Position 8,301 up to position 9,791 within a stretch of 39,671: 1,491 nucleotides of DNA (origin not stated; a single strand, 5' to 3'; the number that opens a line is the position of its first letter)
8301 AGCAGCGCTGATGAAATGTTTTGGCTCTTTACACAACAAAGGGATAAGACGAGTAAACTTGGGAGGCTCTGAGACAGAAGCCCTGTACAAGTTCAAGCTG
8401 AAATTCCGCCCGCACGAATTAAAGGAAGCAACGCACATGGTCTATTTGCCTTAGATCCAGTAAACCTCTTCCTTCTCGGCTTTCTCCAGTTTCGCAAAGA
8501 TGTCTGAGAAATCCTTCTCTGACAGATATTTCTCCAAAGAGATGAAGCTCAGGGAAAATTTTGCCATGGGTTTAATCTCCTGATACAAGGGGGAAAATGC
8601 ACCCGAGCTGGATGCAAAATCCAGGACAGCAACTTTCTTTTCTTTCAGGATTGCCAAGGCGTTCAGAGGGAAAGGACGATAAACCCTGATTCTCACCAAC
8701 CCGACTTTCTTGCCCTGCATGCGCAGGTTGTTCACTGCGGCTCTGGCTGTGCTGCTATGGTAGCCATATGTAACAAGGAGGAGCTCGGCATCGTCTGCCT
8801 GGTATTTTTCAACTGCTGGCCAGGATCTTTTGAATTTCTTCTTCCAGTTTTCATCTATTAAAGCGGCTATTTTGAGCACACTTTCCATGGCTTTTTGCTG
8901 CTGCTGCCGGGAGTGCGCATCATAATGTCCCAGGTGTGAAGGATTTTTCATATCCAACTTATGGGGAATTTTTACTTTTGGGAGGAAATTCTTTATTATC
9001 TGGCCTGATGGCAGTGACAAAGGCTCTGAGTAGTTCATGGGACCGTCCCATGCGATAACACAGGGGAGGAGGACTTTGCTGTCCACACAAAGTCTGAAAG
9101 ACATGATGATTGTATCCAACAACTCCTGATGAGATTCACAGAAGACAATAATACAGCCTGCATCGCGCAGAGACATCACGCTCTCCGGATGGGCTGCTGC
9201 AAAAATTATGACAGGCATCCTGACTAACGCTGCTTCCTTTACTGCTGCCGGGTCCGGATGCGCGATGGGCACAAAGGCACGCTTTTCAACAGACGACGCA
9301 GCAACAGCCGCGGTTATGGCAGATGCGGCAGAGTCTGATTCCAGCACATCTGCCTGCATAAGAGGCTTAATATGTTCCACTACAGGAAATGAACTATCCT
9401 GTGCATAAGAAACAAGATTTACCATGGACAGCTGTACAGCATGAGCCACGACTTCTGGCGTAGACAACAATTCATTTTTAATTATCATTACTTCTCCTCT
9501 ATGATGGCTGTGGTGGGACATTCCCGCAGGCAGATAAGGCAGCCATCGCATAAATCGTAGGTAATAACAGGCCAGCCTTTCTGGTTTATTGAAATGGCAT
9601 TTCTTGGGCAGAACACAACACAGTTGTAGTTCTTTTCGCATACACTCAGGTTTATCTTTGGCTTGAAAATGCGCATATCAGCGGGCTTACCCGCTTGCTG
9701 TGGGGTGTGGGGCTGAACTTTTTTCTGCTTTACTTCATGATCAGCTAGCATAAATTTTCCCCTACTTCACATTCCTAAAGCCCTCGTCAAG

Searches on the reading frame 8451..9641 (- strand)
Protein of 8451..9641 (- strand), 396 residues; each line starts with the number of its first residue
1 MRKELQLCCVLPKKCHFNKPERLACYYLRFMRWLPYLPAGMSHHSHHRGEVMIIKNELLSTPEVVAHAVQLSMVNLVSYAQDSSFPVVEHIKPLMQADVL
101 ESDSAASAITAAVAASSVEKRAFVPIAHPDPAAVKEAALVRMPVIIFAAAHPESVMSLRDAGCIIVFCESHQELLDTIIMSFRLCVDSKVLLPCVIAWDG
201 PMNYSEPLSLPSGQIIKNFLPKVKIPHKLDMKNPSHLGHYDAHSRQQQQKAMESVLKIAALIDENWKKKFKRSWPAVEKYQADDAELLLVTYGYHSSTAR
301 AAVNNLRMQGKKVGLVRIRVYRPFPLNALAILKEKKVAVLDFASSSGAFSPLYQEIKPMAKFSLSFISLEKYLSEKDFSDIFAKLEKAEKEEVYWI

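Call 35: search_protein_families(library=pfam, proteins=[window:8451-9641:-], max_evalue=0.001)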
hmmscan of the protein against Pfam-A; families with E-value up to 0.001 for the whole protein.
window:8451-9641:- (396 aa): 3 families
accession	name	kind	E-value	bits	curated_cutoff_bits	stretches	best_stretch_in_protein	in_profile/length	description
PF17147.9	PFOR_II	-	2.6e-17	63.5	27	1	285-360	1-78/102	Pyruvate:ferredoxin oxidoreductase core domain II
PF01855.24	POR_N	-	8.8e-08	32.6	27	1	154-248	111-210/231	Pyruvate flavodoxin/ferredoxin oxidoreductase, thiamine diP-bdg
PF02780.25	Transketolase_C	-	0.00033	21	25.9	1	282-341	7-68/124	Transketolase, C-terminal domain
